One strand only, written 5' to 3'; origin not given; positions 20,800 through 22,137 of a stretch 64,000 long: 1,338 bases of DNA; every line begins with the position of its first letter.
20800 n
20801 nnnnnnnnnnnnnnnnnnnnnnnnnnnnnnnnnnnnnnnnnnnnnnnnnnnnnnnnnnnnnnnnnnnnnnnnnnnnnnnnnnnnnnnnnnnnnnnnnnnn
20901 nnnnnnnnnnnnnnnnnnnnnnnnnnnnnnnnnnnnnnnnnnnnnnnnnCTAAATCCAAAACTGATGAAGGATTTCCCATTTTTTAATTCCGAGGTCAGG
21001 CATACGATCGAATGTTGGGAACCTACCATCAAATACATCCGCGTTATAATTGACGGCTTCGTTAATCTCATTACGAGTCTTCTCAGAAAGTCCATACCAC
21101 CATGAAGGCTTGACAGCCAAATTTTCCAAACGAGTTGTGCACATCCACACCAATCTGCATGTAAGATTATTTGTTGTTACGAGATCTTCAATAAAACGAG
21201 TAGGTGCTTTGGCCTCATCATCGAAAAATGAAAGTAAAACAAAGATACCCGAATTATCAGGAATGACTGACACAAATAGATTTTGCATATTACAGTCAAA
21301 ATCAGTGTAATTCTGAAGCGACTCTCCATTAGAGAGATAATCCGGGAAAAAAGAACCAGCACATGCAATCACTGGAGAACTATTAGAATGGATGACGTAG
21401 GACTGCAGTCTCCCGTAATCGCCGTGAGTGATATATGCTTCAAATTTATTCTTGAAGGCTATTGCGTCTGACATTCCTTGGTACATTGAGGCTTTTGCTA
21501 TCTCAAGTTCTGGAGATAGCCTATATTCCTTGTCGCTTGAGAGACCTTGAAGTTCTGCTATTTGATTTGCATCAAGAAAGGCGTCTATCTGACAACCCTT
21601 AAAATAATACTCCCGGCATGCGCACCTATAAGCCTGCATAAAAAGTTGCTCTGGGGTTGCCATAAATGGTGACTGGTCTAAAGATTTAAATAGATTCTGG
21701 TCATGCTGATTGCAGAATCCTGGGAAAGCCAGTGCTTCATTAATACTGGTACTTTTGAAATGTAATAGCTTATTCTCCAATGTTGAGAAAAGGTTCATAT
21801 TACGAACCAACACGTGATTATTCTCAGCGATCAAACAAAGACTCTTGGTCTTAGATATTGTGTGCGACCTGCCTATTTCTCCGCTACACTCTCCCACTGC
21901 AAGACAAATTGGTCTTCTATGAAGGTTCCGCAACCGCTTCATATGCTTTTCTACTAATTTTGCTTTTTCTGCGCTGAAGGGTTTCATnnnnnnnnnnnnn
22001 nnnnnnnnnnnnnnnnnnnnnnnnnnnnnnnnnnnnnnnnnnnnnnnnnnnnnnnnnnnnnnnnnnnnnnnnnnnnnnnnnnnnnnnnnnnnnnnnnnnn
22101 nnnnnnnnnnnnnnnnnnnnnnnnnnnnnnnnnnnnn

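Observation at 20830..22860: AT-shifted cassette of uncharacterised genes fused to the end of an R-M operon: best candidate for an undescribed defence-type system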

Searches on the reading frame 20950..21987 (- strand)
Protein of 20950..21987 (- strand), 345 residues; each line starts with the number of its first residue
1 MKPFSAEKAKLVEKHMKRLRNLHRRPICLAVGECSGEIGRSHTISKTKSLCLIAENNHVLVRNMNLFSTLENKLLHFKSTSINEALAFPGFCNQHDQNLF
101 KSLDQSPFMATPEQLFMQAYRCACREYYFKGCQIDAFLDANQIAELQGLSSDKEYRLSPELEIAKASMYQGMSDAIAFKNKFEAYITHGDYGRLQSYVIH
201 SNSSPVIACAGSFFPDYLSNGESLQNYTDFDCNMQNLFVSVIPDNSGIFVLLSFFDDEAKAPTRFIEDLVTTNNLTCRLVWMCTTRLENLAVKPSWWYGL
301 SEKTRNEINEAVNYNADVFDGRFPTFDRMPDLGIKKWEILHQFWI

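Call 4: search_protein_families(library=pfam, proteins=[window:20950-21987:-], max_evalue=0.1)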
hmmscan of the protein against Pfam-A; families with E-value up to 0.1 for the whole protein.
window:20950-21987:- (345 aa): 0 families

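Call 5: search_protein_families(library=padloc, proteins=[window:20950-21987:-], max_evalue=0.1)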
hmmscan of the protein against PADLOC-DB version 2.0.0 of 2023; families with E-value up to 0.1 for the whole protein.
window:20950-21987:- (345 aa): 0 families

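Call 8: search_protein_families(library=ncbifam, proteins=[window:20950-21987:-], max_evalue=0.1)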
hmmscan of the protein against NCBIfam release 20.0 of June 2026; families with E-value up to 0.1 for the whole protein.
window:20950-21987:- (345 aa): 0 families

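Call 9: search_protein_families(library=phrogs, proteins=[window:20950-21987:-], max_evalue=0.1)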
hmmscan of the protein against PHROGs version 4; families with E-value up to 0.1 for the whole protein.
window:20950-21987:- (345 aa): 1 family
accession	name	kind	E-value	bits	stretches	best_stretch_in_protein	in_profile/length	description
phrog_7731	-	unknown function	0.068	14.3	0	185-212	39-66/127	-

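Call 10: find_homologous_proteins(query=window:20950-21987:-, max_evalue=0.001)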
Query window:20950-21987:- (345 aa): 41 proteins with E <= 0.001 among 1496 candidates.
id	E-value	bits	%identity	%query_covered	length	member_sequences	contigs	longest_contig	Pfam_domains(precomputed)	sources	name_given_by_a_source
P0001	1.4e-237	805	100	100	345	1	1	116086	-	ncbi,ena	-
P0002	7.5e-208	708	88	100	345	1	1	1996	-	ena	-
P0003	6.1e-180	616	77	100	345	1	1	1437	-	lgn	-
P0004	5.6e-173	593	74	100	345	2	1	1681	-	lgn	-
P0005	3.1e-169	581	72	100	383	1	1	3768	-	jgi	jgi:hypothetical protein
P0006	4.9e-167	573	71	100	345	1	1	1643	-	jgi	jgi:hypothetical protein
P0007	9.2e-162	556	68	100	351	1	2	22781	-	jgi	-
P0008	1.6e-159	549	69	99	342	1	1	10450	-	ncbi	-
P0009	2.9e-158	545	68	100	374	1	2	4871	-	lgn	-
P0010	6.0e-157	540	68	100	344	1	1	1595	-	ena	-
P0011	6.4e-157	540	67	100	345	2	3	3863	-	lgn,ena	-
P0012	6.8e-157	540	66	100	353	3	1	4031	-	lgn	-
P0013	1.3e-156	539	68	100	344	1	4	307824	-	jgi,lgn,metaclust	metaclust:\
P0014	8.0e-156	537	65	100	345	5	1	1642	-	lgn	-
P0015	9.7e-155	533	65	100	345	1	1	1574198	-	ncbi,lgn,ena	-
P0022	3.2e-146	505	63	100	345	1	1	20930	-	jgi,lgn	-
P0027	1.7e-131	457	68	83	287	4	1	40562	-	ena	-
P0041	4.8e-50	189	32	99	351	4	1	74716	-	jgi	jgi:hypothetical protein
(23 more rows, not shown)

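Call 16: find_encoding_contigs(protein=P0013, flank=8000, max_places=3)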
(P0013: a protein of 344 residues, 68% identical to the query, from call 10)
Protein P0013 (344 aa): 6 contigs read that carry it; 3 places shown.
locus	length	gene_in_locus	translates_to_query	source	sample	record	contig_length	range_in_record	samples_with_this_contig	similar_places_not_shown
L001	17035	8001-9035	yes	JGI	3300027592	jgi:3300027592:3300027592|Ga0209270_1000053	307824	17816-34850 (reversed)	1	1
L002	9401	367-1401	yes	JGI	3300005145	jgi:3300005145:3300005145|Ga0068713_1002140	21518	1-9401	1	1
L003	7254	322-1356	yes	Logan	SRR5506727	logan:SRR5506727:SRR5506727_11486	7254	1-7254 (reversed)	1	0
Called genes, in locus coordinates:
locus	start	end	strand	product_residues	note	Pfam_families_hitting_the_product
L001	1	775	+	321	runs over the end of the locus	PF00753:Lactamase_B, PF23023:Anti-Pycsar_Apyc1 (weak), PF21221:B_lactamase-like_C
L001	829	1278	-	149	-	-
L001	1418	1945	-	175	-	-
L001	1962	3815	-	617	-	PF03747:ADP_ribosyl_GH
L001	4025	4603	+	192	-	PF13560:HTH_31, PF01381:HTH_3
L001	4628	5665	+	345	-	-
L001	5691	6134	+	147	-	PF17206:SeqA_N (weak), PF18755:RAMA (weak)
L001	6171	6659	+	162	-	PF27186:PM0630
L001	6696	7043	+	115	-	-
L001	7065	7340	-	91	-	-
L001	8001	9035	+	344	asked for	-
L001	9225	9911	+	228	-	-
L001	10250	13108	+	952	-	PF00176:SNF2-rel_dom, PF00270:DEAD, PF04851:ResIII, PF00271:Helicase_C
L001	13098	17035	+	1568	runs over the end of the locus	PF02384:N6_Mtase (faint), PF20473:MmeI_Mtase (faint), PF07669:Eco57I (faint)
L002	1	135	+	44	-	?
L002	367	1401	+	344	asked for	-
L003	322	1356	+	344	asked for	-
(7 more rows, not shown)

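Call 17: find_encoding_contigs(protein=P0015, flank=8000, max_places=3)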
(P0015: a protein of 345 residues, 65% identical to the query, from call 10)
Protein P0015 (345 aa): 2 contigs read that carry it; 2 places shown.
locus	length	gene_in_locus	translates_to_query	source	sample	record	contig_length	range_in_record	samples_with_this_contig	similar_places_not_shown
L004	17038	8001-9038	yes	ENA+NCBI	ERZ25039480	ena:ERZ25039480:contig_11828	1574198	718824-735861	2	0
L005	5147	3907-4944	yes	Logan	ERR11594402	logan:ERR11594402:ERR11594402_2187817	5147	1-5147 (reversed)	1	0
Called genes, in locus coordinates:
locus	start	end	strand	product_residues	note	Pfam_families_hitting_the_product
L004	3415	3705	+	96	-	-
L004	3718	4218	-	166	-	-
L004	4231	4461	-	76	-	-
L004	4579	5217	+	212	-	PF00561:Abhydrolase_1, PF12146:Hydrolase_4 (faint), PF12697:Abhydrolase_6, PF00561:Abhydrolase_1 (weak)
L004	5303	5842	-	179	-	-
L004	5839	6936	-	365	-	PF01636:APH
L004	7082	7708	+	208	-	PF01135:PCMT, PF13489:Methyltransf_23, PF01209:Ubie_methyltran, PF06325:PrmA, PF13847:Methyltransf_31, PF08241:Methyltransf_11, PF08242:Methyltransf_12, PF13649:Methyltransf_25, +3 more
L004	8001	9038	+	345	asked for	-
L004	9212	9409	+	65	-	-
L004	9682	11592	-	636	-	-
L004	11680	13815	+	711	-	PF02922:CBM_48, PF00128:Alpha-amylase, PF21156:ISOA1-3_C, PF21331:Isoamylase_C (faint)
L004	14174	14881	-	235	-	PF10263:SprT-like (weak)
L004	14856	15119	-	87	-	-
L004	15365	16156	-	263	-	PF01738:DLH, PF12146:Hydrolase_4 (faint), PF00326:Peptidase_S9 (faint)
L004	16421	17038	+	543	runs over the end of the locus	PF01609:DDE_Tnp_1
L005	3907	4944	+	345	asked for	-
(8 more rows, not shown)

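Call 19: predict_structure(alignment_id=A1)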
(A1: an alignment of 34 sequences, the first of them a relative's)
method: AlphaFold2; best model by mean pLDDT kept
length: 345 residues; sequences in the alignment: 34
mean_pLDDT: 90.9   pTM: 0.90
mean pLDDT of the five models: 90.9, 89.4, 89.4, 89.4, 89.0
residues with pLDDT >= 90: 228; 70-90: 108; 50-70: 8; < 50: 1
segments of 3 or more residues with pLDDT < 50: none
pLDDT, mean of each block of 10 residues (from residue 1): 78 88 89 87 96 98 79 85 96 95 96 98 95 91 89 88 89 93 95 98 97 93 87 91 97 96 97 94 92 95 86 74 78 90 96
secondary structure, 60 per line:
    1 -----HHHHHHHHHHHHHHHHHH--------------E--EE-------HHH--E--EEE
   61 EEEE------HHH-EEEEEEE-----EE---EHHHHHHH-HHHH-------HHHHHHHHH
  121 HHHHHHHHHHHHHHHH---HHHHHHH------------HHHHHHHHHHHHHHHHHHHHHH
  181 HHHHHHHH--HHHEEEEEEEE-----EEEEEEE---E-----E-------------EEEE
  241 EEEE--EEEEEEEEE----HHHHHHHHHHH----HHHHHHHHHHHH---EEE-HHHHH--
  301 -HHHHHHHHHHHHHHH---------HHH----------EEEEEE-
elements in order: H6-23 E58-64 E75-81 H93-99 H101-104 H112-136 H140-146 H159-188 E194-201 E207-213 E237-244 E247-255 H260-270 H275-286 E290-292 H294-298 H302-316 E339-344

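Call 23: fold_search(model_id=the predicted structure, library=pdb)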
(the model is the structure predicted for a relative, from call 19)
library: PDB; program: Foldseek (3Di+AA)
matches with E <= 10: 629; with E <= 0.001: 0
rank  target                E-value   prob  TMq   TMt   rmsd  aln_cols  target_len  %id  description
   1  9ixn_A                9.6e-02  0.05  0.10  0.12  21.5       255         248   10  Crystal structure of OXA-10 (released 2024-10-23)
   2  2wgv_B                1.1e-01  0.06  0.10  0.13  20.4       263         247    8  Crystal structure of the OXA-10 V117T mutant at pH 6.5 inhibited by a chloride ion (released 2010-05-19)
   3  2wgv_A                1.6e-01  0.04  0.09  0.12  21.3       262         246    9  Crystal structure of the OXA-10 V117T mutant at pH 6.5 inhibited by a chloride ion (released 2010-05-19)
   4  1e4d_B                1.7e-01  0.04  0.10  0.11  21.2       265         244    8  Structure of OXA10 beta-lactamase at pH 8.3 (released 2001-01-12)
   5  7jsr_B                1.7e-01  0.02  0.09  0.03  24.0       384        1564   10  Crystal structure of the large glutamate dehydrogenase composed of 180 kDa subunits from Mycobacterium smegmatis (released 2021-06-09)
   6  6wvd                  1.8e-01  0.12  0.14  0.13  23.6       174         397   10  Human JAGN1 (released 2021-01-13)
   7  1k54_D                1.8e-01  0.04  0.10  0.13  20.3       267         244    8  OXA-10 class D beta-lactamase partially acylated with reacted 6beta-(1-hydroxy-1-methylethyl) penicillanic acid (released 2001-11-07)
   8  1k54_A                1.8e-01  0.04  0.10  0.12  20.1       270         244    9  OXA-10 class D beta-lactamase partially acylated with reacted 6beta-(1-hydroxy-1-methylethyl) penicillanic acid (released 2001-11-07)
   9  1k54_B                1.9e-01  0.04  0.10  0.12  21.2       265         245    6  OXA-10 class D beta-lactamase partially acylated with reacted 6beta-(1-hydroxy-1-methylethyl) penicillanic acid (released 2001-11-07)
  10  1k4f_B                2.0e-01  0.04  0.11  0.13  20.6       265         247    8  CRYSTAL STRUCTURE OF THE CLASS D BETA-LACTAMASE OXA-10 AT 1.6 A RESOLUTION (released 2001-10-31)
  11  9ixo_B                2.4e-01  0.03  0.10  0.12  19.9       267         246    9  Crystal structure of OXA-14 (released 2024-10-23)
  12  1k57_C                2.5e-01  0.03  0.09  0.12  20.0       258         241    8  OXA 10 class D beta-lactamase at pH 6.0 (released 2001-11-07)
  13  5ek8                  2.6e-01  0.02  0.10  0.07  26.9       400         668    9  Crystal structure of a 9R-lipoxygenase from Cyanothece PCC8801 at 2.7 Angstroms (released 2015-12-23)
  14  1k4e_B                2.8e-01  0.02  0.09  0.12  20.7       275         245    7  CRYSTAL STRUCTURE OF THE CLASS D BETA-LACTAMASES OXA-10 DETERMINED BY MAD PHASING WITH SELENOMETHIONINE (released 2001-10-31)
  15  9ixq_A                3.1e-01  0.03  0.10  0.12  21.7       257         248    7  Crystal structure of OXA-17 (released 2024-10-23)
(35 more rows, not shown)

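Call 25: search_protein_representatives(alignment_id=A1)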
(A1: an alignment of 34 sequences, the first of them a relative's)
Query: 34 sequences, 345 profile positions. Proteins with E-value up to 0.001 (for the whole library): 4133; up to 1e-10: 2915; up to 1e-30: 796. The best 150 are listed.
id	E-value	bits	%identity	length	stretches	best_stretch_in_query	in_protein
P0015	3.5e-172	588.4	-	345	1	1-345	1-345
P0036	6.4e-138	475.7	-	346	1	2-345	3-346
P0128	2.7e-113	394.8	-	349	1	3-345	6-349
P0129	3.0e-107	374.9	-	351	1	3-345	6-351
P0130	6.8e-105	367.1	-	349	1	3-345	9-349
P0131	2.8e-83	296.1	-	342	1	8-343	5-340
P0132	4.0e-82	292.3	-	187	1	1-184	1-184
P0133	7.4e-78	278.2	-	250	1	8-201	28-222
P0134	4.8e-73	262.4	-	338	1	11-326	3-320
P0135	5.0e-72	259.1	-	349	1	14-343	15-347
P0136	7.9e-70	251.8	-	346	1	12-340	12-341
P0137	4.2e-63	229.7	-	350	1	6-344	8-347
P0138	6.1e-63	229.2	-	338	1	8-316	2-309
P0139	2.4e-62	227.2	-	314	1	33-330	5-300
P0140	3.4e-62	226.7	-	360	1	11-338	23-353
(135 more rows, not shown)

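Call 27: search_solved_structures(query=A1, max_evalue=10, show_alignments=3)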
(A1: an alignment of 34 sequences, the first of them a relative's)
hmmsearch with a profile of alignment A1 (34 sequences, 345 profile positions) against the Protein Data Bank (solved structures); distinct sequences matched with E-value up to 10: 0.

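Call 29: fold_search(model_id=the predicted structure, library=viral)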
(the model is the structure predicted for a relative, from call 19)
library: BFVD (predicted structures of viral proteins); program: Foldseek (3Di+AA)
matches with E <= 10: 539; with E <= 0.001: 0
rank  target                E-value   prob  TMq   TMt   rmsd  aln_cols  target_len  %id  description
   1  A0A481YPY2            2.2e-02  0.16  0.14  0.07  26.1       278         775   11  Uncharacterized protein (Fragment) [Iridovirus LCIVAC01]
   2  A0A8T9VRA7            3.8e-02  0.10  0.13  0.05  24.4       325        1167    9  (no name in the UniProt tables at hand)
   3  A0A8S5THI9            5.7e-02  0.57  0.29  0.36  11.4       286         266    9  Uncharacterized protein [Myoviridae sp. ctMnh10]
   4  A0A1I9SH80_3          6.4e-02  0.20  0.19  0.06  20.9       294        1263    8  Genome polyprotein [Botrytis cinerea betaendornavirus 1]
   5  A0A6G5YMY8            7.1e-02  0.08  0.12  0.05  24.2       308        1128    9  (no name in the UniProt tables at hand)
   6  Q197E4                1.2e-01  0.10  0.14  0.05  21.9       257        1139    7  Uncharacterized protein 016R [Invertebrate iridescent virus 3]
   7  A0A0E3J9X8            1.7e-01  0.02  0.07  0.08  18.2       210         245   13  Membrane protein [Chinook salmon bafinivirus]
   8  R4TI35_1              2.1e-01  0.06  0.08  0.04  22.9       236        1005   11  (no name in the UniProt tables at hand)
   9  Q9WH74                2.2e-01  0.06  0.14  0.13  24.6       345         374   12  Uncharacterized protein (Fragment) [African swine fever virus]
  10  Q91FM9                2.6e-01  0.06  0.11  0.03  24.4       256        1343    7  Uncharacterized protein 295L [Invertebrate iridescent virus 6]
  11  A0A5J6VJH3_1          2.7e-01  0.05  0.13  0.06  23.7       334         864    9  Uncharacterized protein [Megaviridae environmental sample]
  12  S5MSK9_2              2.9e-01  0.20  0.16  0.05  25.0       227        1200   10  Tail fiber protein [Bacillus phage JL]
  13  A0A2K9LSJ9            3.1e-01  0.03  0.09  0.10  24.0       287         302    9  Rep [uncultured virus]
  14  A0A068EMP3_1          3.3e-01  0.06  0.10  0.04  23.4       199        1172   12  Putative tail protein [Bacillus phage CP-51]
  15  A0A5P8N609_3          3.4e-01  0.05  0.11  0.05  18.4       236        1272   10  (no name in the UniProt tables at hand)
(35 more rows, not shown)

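Call 30: search_protein_families(library=pfam, alignment_id=A2, max_evalue=0.01)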
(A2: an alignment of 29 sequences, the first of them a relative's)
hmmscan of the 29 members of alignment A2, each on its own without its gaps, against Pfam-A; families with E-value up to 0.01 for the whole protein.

A. member 1, P0001 (345 aa): 0 families

B. families by the number of members that match (of 29 scanned): 1 family
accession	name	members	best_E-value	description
PF02810.21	SEC-C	10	3.1e-11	SEC-C motif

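Call 31: search_protein_families(library=padloc, alignment_id=A2, max_evalue=0.01)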
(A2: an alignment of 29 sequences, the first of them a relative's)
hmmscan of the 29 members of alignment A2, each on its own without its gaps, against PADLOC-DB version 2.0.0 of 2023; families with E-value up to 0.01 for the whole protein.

A. member 1, P0001 (345 aa): 0 families

B. families by the number of members that match (of 29 scanned): 5 families
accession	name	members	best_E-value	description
PDLC00872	E2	10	6.8e-06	E2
PDLC00865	E2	9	4.5e-05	E2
PDLC00833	E1-E2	8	4.8e-06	E1-E2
PDLC04917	PDC-S12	7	2.3e-05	-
PDLC00871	E2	7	0.00024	E2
